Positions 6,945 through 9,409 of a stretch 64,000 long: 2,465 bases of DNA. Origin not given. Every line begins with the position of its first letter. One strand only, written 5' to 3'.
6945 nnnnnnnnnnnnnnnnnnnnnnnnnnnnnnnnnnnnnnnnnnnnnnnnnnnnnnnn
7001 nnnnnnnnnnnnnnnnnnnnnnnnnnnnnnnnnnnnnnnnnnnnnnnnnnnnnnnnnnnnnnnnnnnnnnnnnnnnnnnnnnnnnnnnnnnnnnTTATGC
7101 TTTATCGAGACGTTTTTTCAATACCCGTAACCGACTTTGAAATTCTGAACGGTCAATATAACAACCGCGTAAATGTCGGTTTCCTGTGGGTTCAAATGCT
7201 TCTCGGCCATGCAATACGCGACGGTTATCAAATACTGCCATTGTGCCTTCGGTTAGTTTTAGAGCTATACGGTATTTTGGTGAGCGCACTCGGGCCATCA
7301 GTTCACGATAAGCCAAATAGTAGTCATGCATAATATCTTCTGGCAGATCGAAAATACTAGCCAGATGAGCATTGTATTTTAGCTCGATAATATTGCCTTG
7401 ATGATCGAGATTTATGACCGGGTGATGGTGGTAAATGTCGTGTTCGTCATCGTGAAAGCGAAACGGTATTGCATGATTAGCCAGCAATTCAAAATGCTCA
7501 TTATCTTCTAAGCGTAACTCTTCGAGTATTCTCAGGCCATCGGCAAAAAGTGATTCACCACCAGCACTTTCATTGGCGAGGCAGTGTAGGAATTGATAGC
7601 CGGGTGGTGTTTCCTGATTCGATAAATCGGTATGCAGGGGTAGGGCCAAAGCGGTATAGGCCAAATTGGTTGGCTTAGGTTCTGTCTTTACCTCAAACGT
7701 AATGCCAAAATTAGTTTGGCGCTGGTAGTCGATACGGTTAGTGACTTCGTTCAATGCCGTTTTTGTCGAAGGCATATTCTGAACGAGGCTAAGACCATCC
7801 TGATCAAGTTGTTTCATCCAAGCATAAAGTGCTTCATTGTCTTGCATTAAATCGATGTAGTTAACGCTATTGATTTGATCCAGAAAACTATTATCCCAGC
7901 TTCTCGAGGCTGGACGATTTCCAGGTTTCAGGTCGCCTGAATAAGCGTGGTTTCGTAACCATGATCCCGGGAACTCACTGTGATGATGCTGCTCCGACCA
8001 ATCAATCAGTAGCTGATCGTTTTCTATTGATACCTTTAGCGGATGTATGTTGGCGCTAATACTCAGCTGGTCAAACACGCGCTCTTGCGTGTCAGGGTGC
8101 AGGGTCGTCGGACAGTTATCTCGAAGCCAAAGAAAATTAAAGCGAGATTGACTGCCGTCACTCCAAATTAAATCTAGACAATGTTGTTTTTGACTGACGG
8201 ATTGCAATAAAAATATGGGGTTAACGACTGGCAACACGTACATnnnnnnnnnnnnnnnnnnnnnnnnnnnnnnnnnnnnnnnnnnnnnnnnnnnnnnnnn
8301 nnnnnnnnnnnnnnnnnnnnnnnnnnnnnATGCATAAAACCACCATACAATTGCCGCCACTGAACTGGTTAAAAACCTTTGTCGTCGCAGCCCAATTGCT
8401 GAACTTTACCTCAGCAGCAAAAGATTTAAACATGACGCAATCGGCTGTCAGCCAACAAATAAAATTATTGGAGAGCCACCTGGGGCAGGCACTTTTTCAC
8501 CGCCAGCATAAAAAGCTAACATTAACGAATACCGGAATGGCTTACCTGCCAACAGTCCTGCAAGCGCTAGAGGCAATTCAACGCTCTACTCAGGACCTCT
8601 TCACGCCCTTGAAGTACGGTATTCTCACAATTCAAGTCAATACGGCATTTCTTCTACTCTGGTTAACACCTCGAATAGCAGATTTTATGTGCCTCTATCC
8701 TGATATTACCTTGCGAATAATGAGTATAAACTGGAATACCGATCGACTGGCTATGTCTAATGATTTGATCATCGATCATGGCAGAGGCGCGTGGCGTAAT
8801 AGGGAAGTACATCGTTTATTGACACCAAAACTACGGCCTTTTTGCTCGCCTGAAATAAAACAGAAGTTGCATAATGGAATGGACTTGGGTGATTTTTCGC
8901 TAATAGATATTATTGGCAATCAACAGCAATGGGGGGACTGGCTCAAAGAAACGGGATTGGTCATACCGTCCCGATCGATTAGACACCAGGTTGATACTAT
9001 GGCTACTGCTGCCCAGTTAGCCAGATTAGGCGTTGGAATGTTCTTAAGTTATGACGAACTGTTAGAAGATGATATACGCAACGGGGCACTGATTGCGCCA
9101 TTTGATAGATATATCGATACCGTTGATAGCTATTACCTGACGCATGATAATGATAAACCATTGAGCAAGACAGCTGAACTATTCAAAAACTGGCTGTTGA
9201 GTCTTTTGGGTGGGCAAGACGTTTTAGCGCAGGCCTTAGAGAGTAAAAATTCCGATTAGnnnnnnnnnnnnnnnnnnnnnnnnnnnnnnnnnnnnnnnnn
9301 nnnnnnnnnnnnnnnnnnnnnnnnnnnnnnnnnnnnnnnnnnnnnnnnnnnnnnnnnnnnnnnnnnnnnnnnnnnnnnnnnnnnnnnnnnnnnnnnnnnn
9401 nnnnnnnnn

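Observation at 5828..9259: LysR-controlled operon: GBBH-like dioxygenase – small membrane protein – cupin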

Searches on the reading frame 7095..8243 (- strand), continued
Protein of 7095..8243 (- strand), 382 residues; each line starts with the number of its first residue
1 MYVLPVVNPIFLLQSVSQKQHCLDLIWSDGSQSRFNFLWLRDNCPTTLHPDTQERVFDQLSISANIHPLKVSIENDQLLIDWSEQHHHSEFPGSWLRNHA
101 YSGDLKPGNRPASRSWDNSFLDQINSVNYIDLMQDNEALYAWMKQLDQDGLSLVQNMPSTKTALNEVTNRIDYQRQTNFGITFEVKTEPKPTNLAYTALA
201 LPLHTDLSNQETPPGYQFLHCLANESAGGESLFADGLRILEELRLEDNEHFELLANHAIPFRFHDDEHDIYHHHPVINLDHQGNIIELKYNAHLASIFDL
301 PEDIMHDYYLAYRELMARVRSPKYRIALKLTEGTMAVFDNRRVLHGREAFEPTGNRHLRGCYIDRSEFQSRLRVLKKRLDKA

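Call 94: search_protein_families(library=ncbifam, proteins=[L183:5914-7143:+, L184:5995-7098:+, L185:5962-7101:+, L186:4917-6044:+], max_evalue=1e-30)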
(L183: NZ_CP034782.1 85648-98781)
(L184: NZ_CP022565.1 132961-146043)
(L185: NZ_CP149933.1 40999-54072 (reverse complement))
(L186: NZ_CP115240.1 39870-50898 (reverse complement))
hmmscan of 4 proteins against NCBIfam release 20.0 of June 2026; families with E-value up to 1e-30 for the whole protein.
L183:5914-7143:+ (409 aa): 3 families
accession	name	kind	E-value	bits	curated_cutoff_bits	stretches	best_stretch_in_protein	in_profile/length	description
TIGR02409.1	carnitine_bodg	equivalog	7.6e-96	321.3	414.75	1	42-399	2-363/366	gamma-butyrobetaine dioxygenase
NF049936.1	TriMthamethphnDioxTmpA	equivalog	3.7e-89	299.1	400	1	53-403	10-364/366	2-trimethylaminoethylphosphonate dioxygenase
TIGR02410.1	carnitine_TMLD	equivalog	6e-60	203.7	268.3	1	57-398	2-358/362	trimethyllysine dioxygenase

L184:5995-7098:+ (367 aa): 3 families
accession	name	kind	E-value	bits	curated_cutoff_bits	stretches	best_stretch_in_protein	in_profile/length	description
TIGR02409.1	carnitine_bodg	equivalog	9.7e-90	301.2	414.75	1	13-363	2-364/366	gamma-butyrobetaine dioxygenase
NF049936.1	TriMthamethphnDioxTmpA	equivalog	7e-87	291.6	400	1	14-365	3-363/366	2-trimethylaminoethylphosphonate dioxygenase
TIGR02410.1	carnitine_TMLD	equivalog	3.2e-45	155.2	268.3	1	25-363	2-360/362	trimethyllysine dioxygenase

L185:5962-7101:+ (379 aa): 3 families
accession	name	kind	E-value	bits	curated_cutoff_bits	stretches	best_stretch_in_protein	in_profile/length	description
NF049936.1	TriMthamethphnDioxTmpA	equivalog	6.6e-86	288.4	400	1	20-372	4-362/366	2-trimethylaminoethylphosphonate dioxygenase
TIGR02409.1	carnitine_bodg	equivalog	1.6e-83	280.8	414.75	1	18-371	2-364/366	gamma-butyrobetaine dioxygenase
TIGR02410.1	carnitine_TMLD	equivalog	2.2e-55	188.7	268.3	1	30-372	2-361/362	trimethyllysine dioxygenase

L186:4917-6044:+ (375 aa): 3 families
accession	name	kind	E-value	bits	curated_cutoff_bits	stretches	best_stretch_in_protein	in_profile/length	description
NF049936.1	TriMthamethphnDioxTmpA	equivalog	7.4e-104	347.5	400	1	20-362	8-359/366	2-trimethylaminoethylphosphonate dioxygenase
TIGR02409.1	carnitine_bodg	equivalog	5e-79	266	414.75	1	26-356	14-356/366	gamma-butyrobetaine dioxygenase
TIGR02410.1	carnitine_TMLD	equivalog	6.6e-52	177.2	268.3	1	28-355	4-351/362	trimethyllysine dioxygenase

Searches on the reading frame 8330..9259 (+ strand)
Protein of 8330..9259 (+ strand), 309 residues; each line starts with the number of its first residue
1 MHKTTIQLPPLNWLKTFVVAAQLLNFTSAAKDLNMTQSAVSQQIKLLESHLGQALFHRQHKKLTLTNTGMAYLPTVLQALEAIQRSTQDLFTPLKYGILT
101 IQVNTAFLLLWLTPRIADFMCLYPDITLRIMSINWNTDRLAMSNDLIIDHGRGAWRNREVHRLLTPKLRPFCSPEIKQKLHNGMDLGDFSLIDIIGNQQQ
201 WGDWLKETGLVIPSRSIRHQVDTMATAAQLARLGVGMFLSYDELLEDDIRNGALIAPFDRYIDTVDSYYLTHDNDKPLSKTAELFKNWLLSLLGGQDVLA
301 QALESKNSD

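Call 3: search_protein_families(library=pfam, proteins=[window:8330-9259:+], max_evalue=0.01)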
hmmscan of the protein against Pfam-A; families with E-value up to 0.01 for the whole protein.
window:8330-9259:+ (309 aa): 2 families
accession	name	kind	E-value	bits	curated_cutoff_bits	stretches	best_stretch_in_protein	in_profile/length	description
PF00126.33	HTH_1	-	4.8e-21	74.9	26.6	1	11-69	1-59/60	Bacterial regulatory helix-turn-helix protein, lysR family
PF03466.25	LysR_substrate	-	2.4e-17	63.5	28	1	97-291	6-206/209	LysR substrate binding domain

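Call 4: search_protein_families(library=ncbifam, proteins=[window:8330-9259:+], max_evalue=0.01)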
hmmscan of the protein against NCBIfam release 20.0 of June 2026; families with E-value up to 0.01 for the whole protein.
window:8330-9259:+ (309 aa): 55 families (the best 25 are shown)
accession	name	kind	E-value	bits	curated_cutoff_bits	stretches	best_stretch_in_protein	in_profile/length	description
NF008352.0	PRK11139.1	subfamily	6e-65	219.3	288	1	7-293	4-292/305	transcriptional regulator GcvA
TIGR03418.1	chol_sulf_TF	equivalog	1e-48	165.9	324.8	1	10-290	2-289/291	choline sulfate utilization transcriptional regulator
NF007491.0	PRK10086.1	equivalog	2.2e-41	141.7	316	1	11-290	19-306/313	DNA-binding transcriptional regulator DsdC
NF041130.1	PenR_Burk_TF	exception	3.3e-39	134.8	625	1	10-290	9-286/292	beta-lactamase transcriptional regulator PenR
TIGR02036.1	dsdC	equivalog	1.9e-32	112.5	352.4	1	11-290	10-298/302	DNA-binding transcriptional regulator DsdC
NF040888.1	trans_reg_YafC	equivalog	7.9e-22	77.5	470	1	14-257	8-256/293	DNA-binding transcriptional regulator YafC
NF008416.0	PRK11242.1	equivalog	5.1e-20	72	277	1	15-136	7-130/300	transcriptional regulator CynR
TIGR03339.1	phn_lysR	subfamily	2.1e-17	63.3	341.1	1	14-134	2-121/279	aminoethylphosphonate catabolism associated LysR family transcriptional regulator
NF040786.1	LysR_Sec_metab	equivalog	2.7e-17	62.7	250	1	11-132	3-126/298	selenium metabolism-associated LysR family transcriptional regulator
NF047520.1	trans_act_CidR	equivalog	1.1e-16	60.9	415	1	13-131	5-125/292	cidABC operon transcriptional activator CidR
NF045775.1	acetoin_reg_AlsR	exception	1.3e-16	60.9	430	1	11-139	3-133/290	acetoin biosynthesis transcriptional regulator AlsR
NF002964.0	PRK03635.1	subfamily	4.2e-16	58.9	197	1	12-120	6-114/297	ArgP/LysG family DNA-binding transcriptional regulator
NF053705.1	TransRegGltCGpos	equivalog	7.2e-16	58.2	350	1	14-131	6-125/300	glutamate biosynthesis transcriptional regulator GltC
TIGR03298.1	argP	subfamily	1.6e-14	53.7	273.55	1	13-120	5-113/292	ArgP/LysG family DNA-binding transcriptional regulator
NF041036.1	decaheme_TF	subfamily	2.2e-14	53.6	210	1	12-126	4-118/301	multiheme cytochrome-associated LysR family transcriptional regulator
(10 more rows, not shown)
